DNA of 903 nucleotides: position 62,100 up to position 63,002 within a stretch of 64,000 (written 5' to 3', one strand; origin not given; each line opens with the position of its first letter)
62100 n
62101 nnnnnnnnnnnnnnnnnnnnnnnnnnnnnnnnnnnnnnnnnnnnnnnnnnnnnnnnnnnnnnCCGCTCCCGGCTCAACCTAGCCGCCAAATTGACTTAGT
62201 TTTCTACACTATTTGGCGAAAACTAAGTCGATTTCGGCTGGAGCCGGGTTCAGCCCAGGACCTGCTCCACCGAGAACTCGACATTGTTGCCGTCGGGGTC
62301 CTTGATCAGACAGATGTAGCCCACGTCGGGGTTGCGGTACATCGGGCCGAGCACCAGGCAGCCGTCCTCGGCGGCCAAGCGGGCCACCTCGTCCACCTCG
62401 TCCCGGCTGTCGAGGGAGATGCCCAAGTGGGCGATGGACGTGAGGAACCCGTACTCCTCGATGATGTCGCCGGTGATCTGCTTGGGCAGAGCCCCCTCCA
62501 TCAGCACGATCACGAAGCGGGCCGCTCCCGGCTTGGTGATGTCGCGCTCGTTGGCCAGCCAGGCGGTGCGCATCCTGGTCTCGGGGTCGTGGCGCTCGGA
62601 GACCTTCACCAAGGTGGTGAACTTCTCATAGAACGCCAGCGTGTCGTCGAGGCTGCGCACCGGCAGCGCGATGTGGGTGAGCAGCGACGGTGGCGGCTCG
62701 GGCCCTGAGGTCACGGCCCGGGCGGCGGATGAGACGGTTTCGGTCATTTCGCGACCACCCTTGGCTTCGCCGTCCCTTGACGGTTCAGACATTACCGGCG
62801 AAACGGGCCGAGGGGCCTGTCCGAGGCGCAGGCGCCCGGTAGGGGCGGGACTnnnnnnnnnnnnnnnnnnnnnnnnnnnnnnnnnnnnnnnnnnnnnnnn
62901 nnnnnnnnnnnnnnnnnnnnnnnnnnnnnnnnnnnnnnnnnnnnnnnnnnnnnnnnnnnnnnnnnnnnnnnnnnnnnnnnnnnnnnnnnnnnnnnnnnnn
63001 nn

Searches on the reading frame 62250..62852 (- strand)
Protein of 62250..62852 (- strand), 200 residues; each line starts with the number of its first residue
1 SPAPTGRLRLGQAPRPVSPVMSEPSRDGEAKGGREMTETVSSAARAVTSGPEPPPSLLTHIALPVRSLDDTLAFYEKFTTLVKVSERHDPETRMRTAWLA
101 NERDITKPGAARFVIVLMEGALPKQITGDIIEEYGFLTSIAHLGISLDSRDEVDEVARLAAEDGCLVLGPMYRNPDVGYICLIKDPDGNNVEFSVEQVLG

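Call 79: search_protein_families(library=pfam, proteins=[window:62250-62852:-], max_evalue=0.0001)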
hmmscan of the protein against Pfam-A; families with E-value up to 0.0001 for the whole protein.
window:62250-62852:- (200 aa): 1 family
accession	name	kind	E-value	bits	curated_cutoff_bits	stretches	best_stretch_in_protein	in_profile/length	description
PF00903.31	Glyoxalase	-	1.7e-09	38.5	20.6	1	58-193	2-121/121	Glyoxalase/Bleomycin resistance protein/Dioxygenase superfamily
